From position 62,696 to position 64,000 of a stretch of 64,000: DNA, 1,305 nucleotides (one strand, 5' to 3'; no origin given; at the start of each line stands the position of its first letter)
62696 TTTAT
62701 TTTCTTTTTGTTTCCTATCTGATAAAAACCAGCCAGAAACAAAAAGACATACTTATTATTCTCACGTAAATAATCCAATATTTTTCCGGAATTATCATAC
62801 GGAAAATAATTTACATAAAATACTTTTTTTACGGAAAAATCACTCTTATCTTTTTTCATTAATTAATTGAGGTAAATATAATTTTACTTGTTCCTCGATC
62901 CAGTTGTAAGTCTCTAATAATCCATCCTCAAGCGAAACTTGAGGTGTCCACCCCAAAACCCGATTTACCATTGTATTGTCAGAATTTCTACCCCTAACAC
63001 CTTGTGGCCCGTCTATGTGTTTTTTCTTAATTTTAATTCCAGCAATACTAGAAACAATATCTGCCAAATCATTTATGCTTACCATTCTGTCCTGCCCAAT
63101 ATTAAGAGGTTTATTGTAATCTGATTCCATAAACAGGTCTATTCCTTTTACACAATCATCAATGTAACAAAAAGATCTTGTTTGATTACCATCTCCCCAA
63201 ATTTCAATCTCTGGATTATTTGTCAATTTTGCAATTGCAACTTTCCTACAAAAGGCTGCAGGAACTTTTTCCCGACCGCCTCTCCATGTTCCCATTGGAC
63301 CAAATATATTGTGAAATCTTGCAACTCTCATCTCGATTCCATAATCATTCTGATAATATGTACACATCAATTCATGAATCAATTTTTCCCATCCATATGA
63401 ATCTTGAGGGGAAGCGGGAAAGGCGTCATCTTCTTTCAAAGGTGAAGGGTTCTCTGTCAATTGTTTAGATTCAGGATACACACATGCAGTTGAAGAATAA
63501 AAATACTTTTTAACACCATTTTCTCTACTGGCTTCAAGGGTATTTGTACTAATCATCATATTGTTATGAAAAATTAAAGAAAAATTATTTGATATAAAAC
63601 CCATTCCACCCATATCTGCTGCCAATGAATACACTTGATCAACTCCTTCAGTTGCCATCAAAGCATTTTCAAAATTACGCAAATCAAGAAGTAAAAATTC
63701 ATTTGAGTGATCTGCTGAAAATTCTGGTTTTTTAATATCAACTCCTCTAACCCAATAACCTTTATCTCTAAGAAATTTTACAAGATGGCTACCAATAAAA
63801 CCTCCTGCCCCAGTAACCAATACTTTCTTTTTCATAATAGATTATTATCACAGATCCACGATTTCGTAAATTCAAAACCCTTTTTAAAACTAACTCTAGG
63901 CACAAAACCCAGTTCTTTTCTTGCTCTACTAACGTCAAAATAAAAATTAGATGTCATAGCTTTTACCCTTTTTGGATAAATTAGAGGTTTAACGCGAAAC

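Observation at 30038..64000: A roughly 34-kb, almost fully co-directional surface-glycan factory with an atypical mix of Wzx/Wzy and GT-C machinery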

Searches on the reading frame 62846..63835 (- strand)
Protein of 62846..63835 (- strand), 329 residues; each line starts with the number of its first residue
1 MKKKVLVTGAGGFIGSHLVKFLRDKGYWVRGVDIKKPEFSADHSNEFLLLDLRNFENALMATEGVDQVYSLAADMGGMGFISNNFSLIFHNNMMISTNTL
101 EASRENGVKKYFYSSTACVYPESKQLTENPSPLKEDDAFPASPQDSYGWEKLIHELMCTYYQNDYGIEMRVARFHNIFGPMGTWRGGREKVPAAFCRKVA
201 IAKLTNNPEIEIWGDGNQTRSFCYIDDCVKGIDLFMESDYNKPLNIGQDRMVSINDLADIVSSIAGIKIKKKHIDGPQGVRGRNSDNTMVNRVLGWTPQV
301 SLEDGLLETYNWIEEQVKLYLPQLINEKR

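Call 7: search_protein_families(library=pfam, proteins=[window:62846-63835:-], max_evalue=0.01)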
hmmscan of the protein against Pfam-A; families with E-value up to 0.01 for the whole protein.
window:62846-63835:- (329 aa): 7 families
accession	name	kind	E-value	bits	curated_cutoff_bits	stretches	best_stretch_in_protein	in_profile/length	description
PF01370.27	Epimerase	-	7.6e-47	160.2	20.9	1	5-247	1-240/240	NAD dependent epimerase/dehydratase family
PF16363.11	GDP_Man_Dehyd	-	1.9e-31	110.2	27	1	6-307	1-330/332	GDP-mannose 4,6 dehydratase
PF01073.25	3Beta_HSD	-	1.2e-09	38.1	22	1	6-156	1-155/280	3-beta hydroxysteroid dehydrogenase/isomerase family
PF13460.12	NAD_binding_10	-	4.4e-07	30.4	27.2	1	9-125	1-107/184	NAD(P)H-binding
PF02719.21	Polysacc_synt_2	-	7.8e-07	29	20.2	1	5-116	1-128/293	Polysaccharide biosynthesis protein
PF05368.20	NmrA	-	1.3e-06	28.7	27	1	1-117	1-108/298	NmrA-like family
PF07993.18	NAD_binding_4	-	2.1e-05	24.2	20.1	0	62-180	86-211/258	Male sterility protein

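Call 39: search_protein_families(library=ncbifam, proteins=[window:62846-63835:-], max_evalue=0.001)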
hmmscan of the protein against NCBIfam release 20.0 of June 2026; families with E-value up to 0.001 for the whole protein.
window:62846-63835:- (329 aa): 26 families (the best 25 are shown)
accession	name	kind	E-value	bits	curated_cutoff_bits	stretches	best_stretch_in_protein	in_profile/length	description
NF047922.1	GDPFucSynFcl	equivalog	3.7e-39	135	500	1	2-315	2-303/308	GDP-L-fucose synthase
TIGR01179.1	galE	equivalog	3.1e-26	92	262.3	1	4-317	1-329/332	UDP-glucose 4-epimerase GalE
TIGR04180.1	EDH_00030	hypoth_equivalog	5e-25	88.2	475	1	5-296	1-292/297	NAD-dependent 4,6-dehydratase LegB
TIGR02197.1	heptose_epim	equivalog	1.6e-22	80.1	274.6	1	5-313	1-313/316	ADP-glyceromanno-heptose 6-epimerase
TIGR01181.1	dTDP_gluc_dehyt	equivalog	6e-20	71.6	365.1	1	4-316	1-314/321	dTDP-glucose 4,6-dehydratase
TIGR03466.1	HpnA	hypoth_equivalog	3.8e-15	55.6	367.65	1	4-138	2-137/327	hopanoid-associated sugar epimerase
NF042422.1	oxyalk_red_OleD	equivalog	3.4e-13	49.7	580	1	4-125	2-119/329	2-alkyl-3-oxoalkanoate reductase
NF011728.1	PRK15181.1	equivalog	8.5e-12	44.7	760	1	3-313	16-337/348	Vi polysaccharide biosynthesis UDP-N-acetylglucosaminuronic acid C-4 epimerase TviC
NF042423.1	oxyalk_red_Shew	equivalog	8.5e-11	41.5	580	1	3-181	9-178/331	2-alkyl-3-oxoalkanoate reductase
NF041293.1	G6PDh_Azf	equivalog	1.4e-10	41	400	1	1-177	1-182/252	NAD-dependent glucose-6-phosphate dehydrogenase Azf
NF008360.0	PRK11150.1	equivalog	1.5e-10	40.8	452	1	5-289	2-277/310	ADP-glyceromanno-heptose 6-epimerase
NF043036.1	ErythonDh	equivalog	2e-10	40.4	325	1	4-175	2-177/321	D-erythronate dehydrogenase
NF007956.0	PRK10675.1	subfamily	1.3e-09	37.6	394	1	4-316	2-332/338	UDP-glucose 4-epimerase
NF008872.0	PRK11908.1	equivalog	5.2e-09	35.6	294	1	3-263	2-269/349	bifunctional UDP-4-keto-pentose/UDP-xylose synthase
NF005998.1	PRK08125.1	equivalog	8.1e-09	34.4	777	1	2-309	315-645/649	bifunctional UDP-4-amino-4-deoxy-L-arabinose formyltransferase/UDP-glucuronic acid oxidase ArnA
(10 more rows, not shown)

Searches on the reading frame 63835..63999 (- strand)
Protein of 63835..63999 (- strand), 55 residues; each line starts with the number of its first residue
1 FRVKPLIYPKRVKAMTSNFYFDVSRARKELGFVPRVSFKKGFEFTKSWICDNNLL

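Call 112: search_solved_structures(query=window:63835-63999:-, max_evalue=10)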
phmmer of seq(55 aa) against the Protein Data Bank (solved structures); distinct sequences matched with E-value up to 10: 7.
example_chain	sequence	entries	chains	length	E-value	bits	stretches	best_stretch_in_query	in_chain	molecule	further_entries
6pmh_A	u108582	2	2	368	0.02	18.7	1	15-52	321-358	UDP-glucose 4-epimerase related protein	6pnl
8du1_A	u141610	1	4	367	0.053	17.4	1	17-53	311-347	dTDP-glucose 4,6-dehydratase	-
1kep_A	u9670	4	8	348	0.14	16.1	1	19-52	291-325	dTDP-D-glucose 4,6-dehydratase | DTDP-GLUCOSE 4,6-DEHYDRATASE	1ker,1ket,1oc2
1bxk_A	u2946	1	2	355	0.23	15.4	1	19-52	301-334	PROTEIN (DTDP-GLUCOSE 4,6-DEHYDRATASE)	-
4zrm_A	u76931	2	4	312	0.79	13.7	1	5-48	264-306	UDP-glucose 4-epimerase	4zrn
1r6d_A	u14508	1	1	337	0.86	13.6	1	19-52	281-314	TDP-glucose-4,6-dehydratase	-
1r66_A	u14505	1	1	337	0.87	13.5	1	19-52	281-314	TDP-glucose-4,6-dehydratase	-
